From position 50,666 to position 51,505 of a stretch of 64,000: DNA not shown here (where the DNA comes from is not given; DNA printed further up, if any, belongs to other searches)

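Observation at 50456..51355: Divergent promoter region with a thrice-repeated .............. motif and nested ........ palindromes in front of a wHTH regulator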

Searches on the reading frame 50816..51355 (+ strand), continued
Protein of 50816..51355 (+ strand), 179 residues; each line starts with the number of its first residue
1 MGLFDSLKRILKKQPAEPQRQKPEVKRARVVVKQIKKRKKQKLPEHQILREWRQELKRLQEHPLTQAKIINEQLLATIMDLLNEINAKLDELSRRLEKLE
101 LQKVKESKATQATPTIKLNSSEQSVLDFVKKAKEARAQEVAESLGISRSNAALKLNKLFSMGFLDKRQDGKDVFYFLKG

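Call 29: search_protein_families(library=pfam, proteins=[L014:3416-4432:+, L014:2075-3391:+, L014:4472-4816:+, L019:3492-4508:-, L019:4588-4848:-, L020:3995-4591:-, L024:4033-4731:-, L025:3012-4259:+, L021:3070-4407:+, L023:3902-4654:+], max_evalue=0.01)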
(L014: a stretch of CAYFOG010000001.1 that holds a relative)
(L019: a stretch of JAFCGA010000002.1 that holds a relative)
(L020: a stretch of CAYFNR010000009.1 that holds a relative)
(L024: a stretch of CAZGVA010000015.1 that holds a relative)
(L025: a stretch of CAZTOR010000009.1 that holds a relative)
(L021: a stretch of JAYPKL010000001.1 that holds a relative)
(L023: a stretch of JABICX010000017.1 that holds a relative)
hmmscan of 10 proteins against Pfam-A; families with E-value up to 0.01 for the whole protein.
L014:3416-4432:+ (338 aa): 1 family
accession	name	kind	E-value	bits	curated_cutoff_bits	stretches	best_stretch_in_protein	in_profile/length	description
PF05120.17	GvpG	-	0.0068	17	30.6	0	290-327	30-67/67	Gas vesicle protein G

L014:2075-3391:+ (438 aa): 4 families
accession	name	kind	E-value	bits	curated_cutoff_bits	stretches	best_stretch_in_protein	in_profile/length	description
PF22076.2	Cep192_D6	-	3.5e-05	24.4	35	1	183-277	3-99/101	Cep192 domain 6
PF01835.25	MG2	-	0.0021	18.9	32.8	0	329-396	31-96/96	MG2 domain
PF14524.12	Wzt_C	-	0.0063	16.9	30.4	0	333-403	50-127/143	Wzt C-terminal domain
PF17963.7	Big_9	-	0.0075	17.6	23.6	1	52-147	3-88/89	Bacterial Ig domain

L014:4472-4816:+ (114 aa): 1 family
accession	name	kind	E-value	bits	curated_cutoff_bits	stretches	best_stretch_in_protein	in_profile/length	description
PF07889.17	DUF1664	-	0.0052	17.3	34.6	1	14-104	34-121/124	Protein of unknown function (DUF1664)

L019:3492-4508:- (338 aa): 3 families
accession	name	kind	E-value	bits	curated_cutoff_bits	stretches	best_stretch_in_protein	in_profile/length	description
PF01855.24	POR_N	-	3.8e-54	184.3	27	1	15-229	1-215/231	Pyruvate flavodoxin/ferredoxin oxidoreductase, thiamine diP-bdg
PF02776.23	TPP_enzyme_N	-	0.00022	21.4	26.8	1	9-110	3-106/119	Thiamine pyrophosphate enzyme, N-terminal TPP binding domain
PF17147.9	PFOR_II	-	0.00025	21.8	27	1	252-324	6-95/102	Pyruvate:ferredoxin oxidoreductase core domain II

L019:4588-4848:- (86 aa): 1 family
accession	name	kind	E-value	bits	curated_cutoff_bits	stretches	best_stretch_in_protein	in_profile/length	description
PF07866.17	DUF1653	-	4.7e-21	75.3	23.5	1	14-79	1-60/62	Protein of unknown function (DUF1653)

L020:3995-4591:- (198 aa): 4 families
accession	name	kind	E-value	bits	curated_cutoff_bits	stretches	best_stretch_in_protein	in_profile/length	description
PF02223.23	Thymidylate_kin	-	2e-49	168.3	27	1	9-190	1-185/185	Thymidylate kinase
PF01712.25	dNK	-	2.5e-05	24.6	27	1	7-194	1-195/203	Deoxynucleoside kinase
PF13521.12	AAA_28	-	3e-05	24.7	27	1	7-184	2-162/164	AAA domain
PF13238.12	AAA_18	-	0.0034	18.3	29.4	1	7-147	1-114/128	AAA domain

L024:4033-4731:- (232 aa): 7 families
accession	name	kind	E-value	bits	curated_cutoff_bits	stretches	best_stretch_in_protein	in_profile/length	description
PF02223.23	Thymidylate_kin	-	3.3e-19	69.7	27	1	7-199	1-174/185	Thymidylate kinase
PF01656.29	CbiA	-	0.001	19.4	25.4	1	5-109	2-82/125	CobQ/CobB/MinD/ParA nucleotide binding domain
PF10609.15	ParA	-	0.0027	17.6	27.1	1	4-51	6-53/246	NUBPL iron-transfer P-loop NTPase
PF13238.12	AAA_18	-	0.0045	17.9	29.4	0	5-39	1-34/128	AAA domain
PF01712.25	dNK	-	0.0067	16.6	27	0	5-157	1-144/203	Deoxynucleoside kinase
PF20720.3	nSTAND3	-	0.0068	16.6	27.2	0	4-36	19-51/155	Novel STAND NTPase 3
PF08433.16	KTI12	-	0.0089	16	22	0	4-37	3-36/271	Chromatin associated protein KTI12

L025:3012-4259:+ (415 aa): 0 families

L021:3070-4407:+ (445 aa): 1 family
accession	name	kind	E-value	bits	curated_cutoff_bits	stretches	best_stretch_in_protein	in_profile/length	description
PF18237.6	Tk-SP_N-pro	-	0.0048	17.3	26.5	0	33-56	9-32/67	Tk-SP N-propeptide domain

L023:3902-4654:+ (250 aa): 0 families

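Call 30: search_protein_families(library=pfam, proteins=[L018:6991-8193:-, L010:6667-8550:-, L013:6568-8424:-, L014:5454-6260:-, L018:5441-6256:-, L018:4119-4688:-, L012:2445-2672:+, L010:4134-4346:+, L013:3896-4168:+, L011:1659-2000:+], max_evalue=0.01)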
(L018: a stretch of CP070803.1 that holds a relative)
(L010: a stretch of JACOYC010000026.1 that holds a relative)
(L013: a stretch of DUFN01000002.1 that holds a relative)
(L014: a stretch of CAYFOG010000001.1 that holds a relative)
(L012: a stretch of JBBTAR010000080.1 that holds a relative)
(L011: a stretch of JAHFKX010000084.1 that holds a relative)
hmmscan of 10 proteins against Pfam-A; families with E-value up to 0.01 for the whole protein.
L018:6991-8193:- (400 aa): 0 families

L010:6667-8550:- (627 aa): 4 families
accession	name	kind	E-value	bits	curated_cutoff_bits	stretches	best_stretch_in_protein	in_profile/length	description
PF00932.25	LTD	-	5.5e-15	56.1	34.3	1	3-105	7-107/109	Lamin Tail Domain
PF13620.12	CarboxypepD_reg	-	1.9e-08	34.9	32.3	1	132-212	1-81/82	Carboxypeptidase regulatory-like domain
PF13715.12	CarbopepD_reg_2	-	1e-05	25.9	32.2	1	133-213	1-77/88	CarboxypepD_reg-like domain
PF02369.22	Big_1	-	0.0083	16.7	34.9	1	143-190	30-80/93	Bacterial Ig-like domain (group 1)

L013:6568-8424:- (618 aa): 4 families
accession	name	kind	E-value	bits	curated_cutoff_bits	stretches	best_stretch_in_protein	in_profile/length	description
PF00932.25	LTD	-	5.7e-15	56.1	34.3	1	4-102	8-104/109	Lamin Tail Domain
PF13620.12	CarboxypepD_reg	-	2.4e-09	37.9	32.3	1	129-210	1-82/82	Carboxypeptidase regulatory-like domain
PF13715.12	CarbopepD_reg_2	-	3.3e-06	27.5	32.2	1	130-212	1-79/88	CarboxypepD_reg-like domain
PF02369.22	Big_1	-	0.0016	18.9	34.9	0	140-196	30-89/93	Bacterial Ig-like domain (group 1)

L014:5454-6260:- (268 aa): 3 families
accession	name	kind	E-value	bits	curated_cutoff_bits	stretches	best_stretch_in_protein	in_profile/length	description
PF00589.27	Phage_integrase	-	1e-44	152.8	27.1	1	96-256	2-171/172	Phage integrase family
PF13495.12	Phage_int_SAM_4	-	2.9e-15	56.9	27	1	2-83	2-84/85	Phage integrase, N-terminal SAM-like domain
PF16795.10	Phage_integr_3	-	0.0001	22.7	27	0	95-242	2-135/161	Archaeal phage integrase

L018:5441-6256:- (271 aa): 6 families
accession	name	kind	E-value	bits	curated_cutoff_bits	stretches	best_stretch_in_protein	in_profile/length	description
PF00589.27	Phage_integrase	-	9.8e-42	143.1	27.1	1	100-258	3-170/172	Phage integrase family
PF13495.12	Phage_int_SAM_4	-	4.5e-20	72.3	27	1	4-81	2-81/85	Phage integrase, N-terminal SAM-like domain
PF02899.23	Phage_int_SAM_1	-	3.7e-10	40.4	22.3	1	6-76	3-77/83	Phage integrase, N-terminal SAM-like domain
PF13102.12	Phage_int_SAM_5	-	5.1e-07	30.4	22.3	1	10-85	12-89/98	Phage integrase SAM-like domain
PF16795.10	Phage_integr_3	-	0.00054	20.3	27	0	99-138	3-44/161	Archaeal phage integrase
PF21236.3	PRS7_OB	-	0.00057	19.8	26.7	1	21-48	23-50/69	26S proteasome regulatory subunit 7, OB domain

L018:4119-4688:- (189 aa): 2 families
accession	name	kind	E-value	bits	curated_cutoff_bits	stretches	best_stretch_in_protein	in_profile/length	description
PF00881.29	Nitroreductase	-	1.9e-22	80.7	23.5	2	79-165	84-167/167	Nitroreductase family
PF14512.11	TM1586_NiRdase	-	6.8e-08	32.8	27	1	14-181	4-146/215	Putative TM nitroreductase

L012:2445-2672:+ (75 aa): 0 families

L010:4134-4346:+ (70 aa): 0 families

L013:3896-4168:+ (90 aa): 2 families
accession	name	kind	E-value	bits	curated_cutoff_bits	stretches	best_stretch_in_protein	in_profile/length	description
PF03083.21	MtN3_slv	-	3.2e-11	43.5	23.7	1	7-85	2-80/87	Sugar efflux transporter for intercellular exchange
PF04193.19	PQ-loop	-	7.9e-06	26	22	1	26-63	20-57/61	PQ loop repeat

L011:1659-2000:+ (113 aa): 0 families

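Call 42: predict_structure(alignment_id=A1)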
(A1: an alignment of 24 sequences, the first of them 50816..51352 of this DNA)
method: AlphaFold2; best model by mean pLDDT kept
length: 179 residues; sequences in the alignment: 24
mean_pLDDT: 75.7   pTM: 0.37
mean pLDDT of the five models: 75.7, 75.0, 73.1, 71.9, 71.2
residues with pLDDT >= 90: 52; 70-90: 65; 50-70: 58; < 50: 4
segments of 3 or more residues with pLDDT < 50: none
pLDDT, mean of each block of 10 residues (from residue 1): 57 55 53 59 67 71 73 79 87 87 61 67 91 91 93 93 91 89
secondary structure, 60 per line:
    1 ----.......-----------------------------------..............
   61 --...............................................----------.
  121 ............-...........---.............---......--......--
elements in order: H5-11 H47-60 H63-109 H120-132 E134-136 H137-144 H148-160 E164-169 E172-177

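Call 49: fold_search(model_id=the predicted structure, library=pdb)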
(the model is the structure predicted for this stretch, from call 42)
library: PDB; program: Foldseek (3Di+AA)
matches with E <= 10: 1793; with E <= 0.001: 46
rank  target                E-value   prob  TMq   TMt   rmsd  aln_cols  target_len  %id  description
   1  3f72_B                1.5e-04  1.00  0.36  0.56   5.5        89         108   26  Crystal Structure of the Staphylococcus aureus pI258 CadC Metal Binding Site 2 Mutant (released 2009-04-07)
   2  5k5q_C                1.6e-04  1.00  0.32  0.60   5.2        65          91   20  Structure of AspA-DNA complex: novel centromere bindng protein-centromere complex (released 2016-06-01)
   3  1u2w_B                1.7e-04  1.00  0.34  0.55   5.7        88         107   25  Crystal Structure of the Staphylococcus aureus pI258 CadC (released 2005-07-12)
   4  4rs8_B                1.8e-04  1.00  0.32  0.65   2.1        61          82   21  Apo structure of novel pNOB8 plasmid centromere binding protein (released 2015-09-16)
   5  1okr_A                1.9e-04  1.00  0.34  0.49   1.8        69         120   23  Three-dimensional structure of S.aureus methicillin-resistance regulating transcriptional repressor MecI. (released 2003-10-09)
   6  5k5q_B                3.1e-04  1.00  0.31  0.57   4.1        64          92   23  Structure of AspA-DNA complex: novel centromere bindng protein-centromere complex (released 2016-06-01)
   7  5k5q_A                3.1e-04  1.00  0.31  0.60   6.9        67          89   21  Structure of AspA-DNA complex: novel centromere bindng protein-centromere complex (released 2016-06-01)
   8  1sax_A                3.8e-04  1.00  0.34  0.49   1.8        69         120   23  Three-dimensional structure of s.aureus methicillin-resistance regulating transcriptional repressor meci in complex wi (released 2004-04-27)
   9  1r23_A                3.8e-04  1.00  0.35  0.57   3.1        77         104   21  Crystal structure of the cyanobacterial metallothionein repressor SmtB in the Zn1-form (one Zn(II) per dimer) (released 2004-05-18)
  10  1smt_B                4.0e-04  1.00  0.32  0.56   4.9        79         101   22  SMTB REPRESSOR FROM SYNECHOCOCCUS PCC7942 (released 1997-12-03)
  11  4rs8_A                4.3e-04  1.00  0.32  0.64   1.6        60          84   22  Apo structure of novel pNOB8 plasmid centromere binding protein (released 2015-09-16)
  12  1sd6_A                4.3e-04  1.00  0.33  0.49   1.9        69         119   23  Crystal Structure of Native MecI at 2.65 A (released 2004-02-24)
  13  1sd6_B                4.6e-04  1.00  0.34  0.50   1.7        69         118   23  Crystal Structure of Native MecI at 2.65 A (released 2004-02-24)
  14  1r1u_A                4.6e-04  1.00  0.32  0.59   5.5        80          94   19  Crystal structure of the metal-sensing transcriptional repressor CzrA from Staphylococcus aureus in the apo-form (released 2004-05-18)
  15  4jba_B                4.9e-04  1.00  0.33  0.43   1.9        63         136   16  Crystal Structure of the Oxidized Form of MarR from E.coli (released 2013-10-16)
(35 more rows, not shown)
